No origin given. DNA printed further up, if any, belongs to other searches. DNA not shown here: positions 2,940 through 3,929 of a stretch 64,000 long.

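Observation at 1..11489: Extended 12-gene Fe-S and thiolation array with two cysteine desulfurases, a zinc-finger HscB and an embedded TenA-like gene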

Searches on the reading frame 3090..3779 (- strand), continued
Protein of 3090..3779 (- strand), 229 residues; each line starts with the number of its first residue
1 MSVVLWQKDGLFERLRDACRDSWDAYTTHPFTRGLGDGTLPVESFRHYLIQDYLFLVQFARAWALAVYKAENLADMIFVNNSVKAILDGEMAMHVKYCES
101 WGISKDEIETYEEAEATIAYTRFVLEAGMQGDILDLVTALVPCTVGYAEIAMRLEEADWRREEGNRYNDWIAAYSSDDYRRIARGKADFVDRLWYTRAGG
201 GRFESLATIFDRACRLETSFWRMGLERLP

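Call 39: search_solved_structures(query=window:3090-3779:-, show_alignments=5, max_evalue=1e-20)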
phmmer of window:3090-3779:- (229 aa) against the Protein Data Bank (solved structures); distinct sequences matched with E-value up to 1e-20: 10.
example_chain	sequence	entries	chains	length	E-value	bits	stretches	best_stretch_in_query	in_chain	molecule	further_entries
3mvu_A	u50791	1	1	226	1.2e-51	178.9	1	12-225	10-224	TenA family transcriptional regulator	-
2rd3_A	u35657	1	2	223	1.6e-30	109.7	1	19-225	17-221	Transcriptional regulator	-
3ibx_A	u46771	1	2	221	4.2e-30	108.3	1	19-225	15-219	Putative thiaminase II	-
3rm5_A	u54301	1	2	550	5.1e-26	95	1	20-226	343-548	Hydroxymethylpyrimidine/phosphomethylpyrimidine kinase THI20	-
1yaf_A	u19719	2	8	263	2.6e-24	89.4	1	12-196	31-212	Transcriptional activator tenA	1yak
1to9_A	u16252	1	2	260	3.2e-24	89.1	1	12-196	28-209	THI-4 protein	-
1tyh_A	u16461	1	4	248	3.5e-24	89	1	13-196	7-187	Transcriptional activator tenA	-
2qcx_A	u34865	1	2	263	8.6e-24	87.7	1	12-196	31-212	Transcriptional activator tenA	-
2gm7_A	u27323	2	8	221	2e-21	80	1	10-224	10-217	tenA homolog/Thi-4 Thiaminase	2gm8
1udd_A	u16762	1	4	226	6.4e-21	78.3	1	13-224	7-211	transcriptional regulator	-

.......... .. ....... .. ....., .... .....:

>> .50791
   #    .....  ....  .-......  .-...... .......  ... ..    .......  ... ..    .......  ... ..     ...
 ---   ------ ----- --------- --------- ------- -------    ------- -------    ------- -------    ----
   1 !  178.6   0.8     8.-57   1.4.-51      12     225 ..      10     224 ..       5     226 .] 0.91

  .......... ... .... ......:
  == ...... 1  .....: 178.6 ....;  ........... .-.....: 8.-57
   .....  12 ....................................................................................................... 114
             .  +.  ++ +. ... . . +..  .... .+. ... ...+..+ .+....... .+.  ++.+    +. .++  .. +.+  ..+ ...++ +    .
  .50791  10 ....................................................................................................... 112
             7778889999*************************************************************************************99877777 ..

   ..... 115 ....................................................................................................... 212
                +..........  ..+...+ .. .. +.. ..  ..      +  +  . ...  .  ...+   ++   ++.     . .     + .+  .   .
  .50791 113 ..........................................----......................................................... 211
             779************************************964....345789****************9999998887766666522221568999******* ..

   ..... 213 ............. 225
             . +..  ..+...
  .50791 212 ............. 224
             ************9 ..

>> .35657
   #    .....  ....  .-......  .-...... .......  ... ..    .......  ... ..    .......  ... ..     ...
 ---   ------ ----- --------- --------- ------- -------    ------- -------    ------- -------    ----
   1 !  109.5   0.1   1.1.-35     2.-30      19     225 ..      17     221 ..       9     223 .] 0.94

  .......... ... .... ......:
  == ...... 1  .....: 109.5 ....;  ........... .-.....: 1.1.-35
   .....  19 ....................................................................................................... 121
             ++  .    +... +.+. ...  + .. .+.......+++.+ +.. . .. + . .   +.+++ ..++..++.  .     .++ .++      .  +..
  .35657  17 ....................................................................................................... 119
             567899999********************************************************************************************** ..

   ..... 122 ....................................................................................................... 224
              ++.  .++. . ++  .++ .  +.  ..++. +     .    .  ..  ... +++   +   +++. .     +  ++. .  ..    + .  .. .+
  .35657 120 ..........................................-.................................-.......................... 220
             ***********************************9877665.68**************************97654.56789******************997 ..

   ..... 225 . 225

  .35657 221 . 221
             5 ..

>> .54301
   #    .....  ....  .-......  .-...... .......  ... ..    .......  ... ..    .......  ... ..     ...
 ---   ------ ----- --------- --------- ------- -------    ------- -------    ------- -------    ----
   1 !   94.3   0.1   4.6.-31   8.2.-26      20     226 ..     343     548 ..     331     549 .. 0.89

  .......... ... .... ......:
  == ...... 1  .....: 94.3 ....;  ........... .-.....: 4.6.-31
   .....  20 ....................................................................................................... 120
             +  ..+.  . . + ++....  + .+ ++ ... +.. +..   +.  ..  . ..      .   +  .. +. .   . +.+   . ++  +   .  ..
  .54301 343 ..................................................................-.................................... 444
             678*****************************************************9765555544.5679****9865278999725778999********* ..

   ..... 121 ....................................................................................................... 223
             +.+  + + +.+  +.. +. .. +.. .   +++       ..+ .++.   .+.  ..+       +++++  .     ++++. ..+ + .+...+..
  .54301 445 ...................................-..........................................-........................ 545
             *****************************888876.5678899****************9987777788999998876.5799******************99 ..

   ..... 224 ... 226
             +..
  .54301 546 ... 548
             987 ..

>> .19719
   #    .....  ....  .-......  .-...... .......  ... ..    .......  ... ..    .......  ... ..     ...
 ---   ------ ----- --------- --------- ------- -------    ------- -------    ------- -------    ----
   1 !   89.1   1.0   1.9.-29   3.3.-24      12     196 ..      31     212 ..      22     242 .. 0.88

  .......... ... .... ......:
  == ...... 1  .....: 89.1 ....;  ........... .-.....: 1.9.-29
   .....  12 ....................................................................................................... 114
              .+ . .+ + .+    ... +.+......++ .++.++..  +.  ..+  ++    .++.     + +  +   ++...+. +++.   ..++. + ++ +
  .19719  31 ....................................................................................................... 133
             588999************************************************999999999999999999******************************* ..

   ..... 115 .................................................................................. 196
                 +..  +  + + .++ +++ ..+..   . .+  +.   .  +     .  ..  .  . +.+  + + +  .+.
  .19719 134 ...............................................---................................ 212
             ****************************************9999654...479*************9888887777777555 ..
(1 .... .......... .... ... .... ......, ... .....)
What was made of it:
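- On Thiaminase II / TenA_C (aminopyrimidine aminohydrolase): D52, C143 and E217, with Y53, Y120, Y147, Y174 and F220, align to the QD, PC and E..FW motifs of B. subtilis TenA, H. pylori TenA and yeast THI20 (call 39).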

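Call 44: search_protein_families(library=pfam, proteins=[L007:8918-9550:+, L010:8458-9675:+], max_evalue=1)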
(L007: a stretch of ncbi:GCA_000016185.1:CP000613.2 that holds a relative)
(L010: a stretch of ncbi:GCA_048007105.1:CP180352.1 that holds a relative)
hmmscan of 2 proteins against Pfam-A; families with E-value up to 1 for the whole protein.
L007:8918-9550:+ (210 aa): 8 families
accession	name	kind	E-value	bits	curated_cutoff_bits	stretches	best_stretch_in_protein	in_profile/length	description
PF13240.11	Zn_Ribbon_1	-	0.00052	20.2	25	1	23-42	2-21/23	zinc-ribbon domain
PF12773.13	DZR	-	0.00091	19.8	27.3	1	22-41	26-45/45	Double zinc ribbon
PF13248.11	Zn_ribbon_3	-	0.0036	17.2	27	1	22-42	4-24/26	zinc-ribbon domain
PF18256.6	HscB_4_cys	-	0.042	14.1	26.2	1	22-42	2-25/27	Co-chaperone HscB tetracysteine metal binding motif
PF07743.18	HSCB_C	-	0.046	14.5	22.1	1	139-187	15-64/74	HSCB C-terminal oligomerisation domain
PF17032.10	Zn_ribbon_15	-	0.095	14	28.9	1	21-41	53-73/73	zinc-ribbon family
PF14361.12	RsbRD_N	-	0.16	13.1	24.3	1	132-191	12-72/104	RsbT co-antagonist protein rsbRD N-terminal domain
PF05854.16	MC1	-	0.2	12.4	23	0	170-200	6-35/96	Non-histone chromosomal protein MC1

L010:8458-9675:+ (405 aa): 4 families
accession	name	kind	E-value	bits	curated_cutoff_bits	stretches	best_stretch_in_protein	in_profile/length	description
PF00266.25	Aminotran_5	-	1.8e-75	254.7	21.5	1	31-388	1-367/371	Aminotransferase class-V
PF01212.27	Beta_elim_lyase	-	3.8e-05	23.6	27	1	93-228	50-199/288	Beta-eliminating lyase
PF00282.25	Pyridoxal_deC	-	0.013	14.7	27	1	128-207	155-239/375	Pyridoxal-dependent decarboxylase conserved domain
PF01041.23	DegT_DnrJ_EryC1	-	0.014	15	19.8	1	93-209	42-152/360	DegT/DnrJ/EryC1/StrS aminotransferase family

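Call 51: search_protein_families(library=ncbifam, proteins=[window:3090-3779:-, L046:7998-8663:+], max_evalue=0.001)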
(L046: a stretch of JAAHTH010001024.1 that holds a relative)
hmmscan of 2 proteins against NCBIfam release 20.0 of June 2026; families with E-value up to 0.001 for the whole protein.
window:3090-3779:- (229 aa): 3 families
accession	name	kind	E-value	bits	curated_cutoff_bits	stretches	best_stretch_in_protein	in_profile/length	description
TIGR04306.1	salvage_TenA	equivalog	8.7e-48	162.8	130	1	21-226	3-207/208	thiaminase II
NF011301.0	PRK14713.1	equivalog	7.2e-30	104.3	512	1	13-222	324-524/534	bifunctional hydroxymethylpyrimidine kinase/phosphomethylpyrimidine kinase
NF007070.0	PRK09517.1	equivalog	8.2e-22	77.3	761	1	26-222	561-747/755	multifunctional thiamine-phosphate pyrophosphorylase/synthase/phosphomethylpyrimidine kinase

L046:7998-8663:+ (221 aa): 3 families
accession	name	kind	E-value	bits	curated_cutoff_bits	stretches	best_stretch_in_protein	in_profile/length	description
TIGR04306.1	salvage_TenA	equivalog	3.9e-44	150.8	130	1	15-218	5-207/208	thiaminase II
NF011301.0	PRK14713.1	equivalog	1.5e-26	93.3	512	1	7-216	326-526/534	bifunctional hydroxymethylpyrimidine kinase/phosphomethylpyrimidine kinase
NF007070.0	PRK09517.1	equivalog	1.6e-19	69.8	761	1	19-214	562-747/755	multifunctional thiamine-phosphate pyrophosphorylase/synthase/phosphomethylpyrimidine kinase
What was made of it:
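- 3090..3779 (-): tenA, thiaminase II / aminopyrimidine aminohydrolase of the Cys-containing class (D52, C143, E217). TIGR04306 scores 162.8 bits against 130 (call 51).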

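Call 55: search_protein_families(library=pfam, proteins=[L044:6808-7998:+, L041:6742-7929:-, L044:9836-10363:+, L026:5845-7872:-, L026:8677-9558:-, L033:7123-7638:+, L048:6745-7995:+, L049:904-1797:+, L059:6828-7979:+, L074:2-451:+], max_evalue=0.00001)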
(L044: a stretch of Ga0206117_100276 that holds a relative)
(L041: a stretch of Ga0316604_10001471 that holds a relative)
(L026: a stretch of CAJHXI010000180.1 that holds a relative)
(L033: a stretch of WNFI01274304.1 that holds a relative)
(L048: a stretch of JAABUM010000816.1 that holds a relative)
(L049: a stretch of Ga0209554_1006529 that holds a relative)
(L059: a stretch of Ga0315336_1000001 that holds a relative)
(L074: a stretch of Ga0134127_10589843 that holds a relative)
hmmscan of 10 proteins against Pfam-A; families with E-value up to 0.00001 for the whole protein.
L044:6808-7998:+ (396 aa): 1 family
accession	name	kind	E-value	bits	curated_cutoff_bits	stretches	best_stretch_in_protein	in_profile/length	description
PF01702.25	TGT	-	4.4e-148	493.5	26.3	1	33-390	2-355/357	Queuine tRNA-ribosyltransferase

L041:6742-7929:- (395 aa): 1 family
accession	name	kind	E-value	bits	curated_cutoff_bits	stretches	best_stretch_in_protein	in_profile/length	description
PF13354.11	Beta-lactamase2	-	3.8e-19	69.3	22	1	142-287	6-151/214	Beta-lactamase enzyme family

L044:9836-10363:+ (175 aa): 1 family
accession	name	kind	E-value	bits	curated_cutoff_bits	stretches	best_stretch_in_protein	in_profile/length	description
PF04993.18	TfoX_N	-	1.8e-28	98.9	30.1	1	56-148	1-90/91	TfoX N-terminal domain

L026:5845-7872:- (675 aa): 3 families
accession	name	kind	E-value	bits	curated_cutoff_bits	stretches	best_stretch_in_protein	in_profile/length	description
PF00384.28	Molybdopterin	-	5.4e-42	144.5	24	1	64-468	1-352/353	Molybdopterin oxidoreductase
PF04879.21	Molybdop_Fe4S4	-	2.2e-12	47.2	22.7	1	5-54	2-50/55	Molybdopterin oxidoreductase Fe4S4 domain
PF01568.27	Molydop_binding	-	2.3e-11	44.2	26.8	1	558-653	1-95/110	Molydopterin dinucleotide binding domain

L026:8677-9558:- (293 aa): 1 family
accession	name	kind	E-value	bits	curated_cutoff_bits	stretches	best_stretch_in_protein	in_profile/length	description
PF01177.27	Asp_Glu_race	-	8.7e-21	75.1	31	1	28-223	21-210/211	Asp/Glu/Hydantoin racemase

L033:7123-7638:+ (171 aa): 1 family
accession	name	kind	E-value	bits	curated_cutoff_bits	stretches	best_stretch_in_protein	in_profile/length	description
PF00293.34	NUDIX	-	8.1e-24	84.6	21.1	1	17-155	2-133/134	NUDIX domain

L048:6745-7995:+ (416 aa): 0 families

L049:904-1797:+ (297 aa): 2 families
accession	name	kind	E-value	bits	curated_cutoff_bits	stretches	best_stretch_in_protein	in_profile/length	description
PF00753.33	Lactamase_B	-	2.2e-17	64.1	22.7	1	43-206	9-191/196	Metallo-beta-lactamase superfamily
PF17778.7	BLACT_WH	-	3.7e-10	40.1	22.8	1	248-288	3-43/46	Beta-lactamase associated winged helix domain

L059:6828-7979:+ (383 aa): 3 families
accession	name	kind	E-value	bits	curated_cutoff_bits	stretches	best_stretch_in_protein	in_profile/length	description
PF00561.26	Abhydrolase_1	-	6.4e-24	85.4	25.8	1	99-202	2-114/245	alpha/beta hydrolase fold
PF12697.13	Abhydrolase_6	-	4.7e-22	80.2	26.3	1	100-341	1-216/217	Alpha/beta hydrolase family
PF12146.15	Hydrolase_4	-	2.1e-08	34.2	27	1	99-202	6-112/239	Serine aminopeptidase, S33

L074:2-451:+ (149 aa): 1 family
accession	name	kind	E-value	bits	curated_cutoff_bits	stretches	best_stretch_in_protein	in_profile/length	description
PF02515.22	CoA_transf_3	-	1.3e-23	84.2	23.3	1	2-119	250-366/366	CoA-transferase family III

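Call 56: find_encoding_contigs(protein=P0075, flank=7000, max_places=1)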
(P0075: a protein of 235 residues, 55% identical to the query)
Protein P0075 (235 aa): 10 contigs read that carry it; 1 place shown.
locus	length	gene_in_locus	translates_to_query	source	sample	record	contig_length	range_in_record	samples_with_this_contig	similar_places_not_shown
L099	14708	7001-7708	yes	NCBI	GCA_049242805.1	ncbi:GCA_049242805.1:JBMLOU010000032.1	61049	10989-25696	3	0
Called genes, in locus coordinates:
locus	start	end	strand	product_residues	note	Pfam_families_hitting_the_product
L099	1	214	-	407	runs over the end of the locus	PF02463:SMC_N, PF13476:AAA_23 (weak), PF13304:AAA_21 (faint)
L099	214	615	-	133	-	PF01850:PIN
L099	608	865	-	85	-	-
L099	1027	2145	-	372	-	PF00712:DNA_pol3_beta, PF02767:DNA_pol3_beta_2, PF02768:DNA_pol3_beta_3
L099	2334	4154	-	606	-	PF05960:DUF885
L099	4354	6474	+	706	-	PF00486:Trans_reg_C, PF00930:DPPIV_N (faint), PF26549:Tricorn_N, PF26550:Tricorn_2nd (weak), PF26549:Tricorn_N (weak), PF07676:PD40 (weak)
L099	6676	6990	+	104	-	PF00111:Fer2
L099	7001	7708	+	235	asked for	PF03070:TENA_THI-4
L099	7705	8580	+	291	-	PF00892:EamA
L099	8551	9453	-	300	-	PF02517:Rce1-like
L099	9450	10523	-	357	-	PF02517:Rce1-like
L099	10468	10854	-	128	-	PF00486:Trans_reg_C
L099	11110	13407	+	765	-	PF00512:HisKA, PF02518:HATPase_c, PF00072:Response_reg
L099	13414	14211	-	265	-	PF03976:PPK2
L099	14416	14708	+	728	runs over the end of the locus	PF01432:Peptidase_M3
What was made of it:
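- TenA follows fdx more consistently than it follows any other scored gene, and it stays with fdx in an isolated pair in Niveispirillum (call 56).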
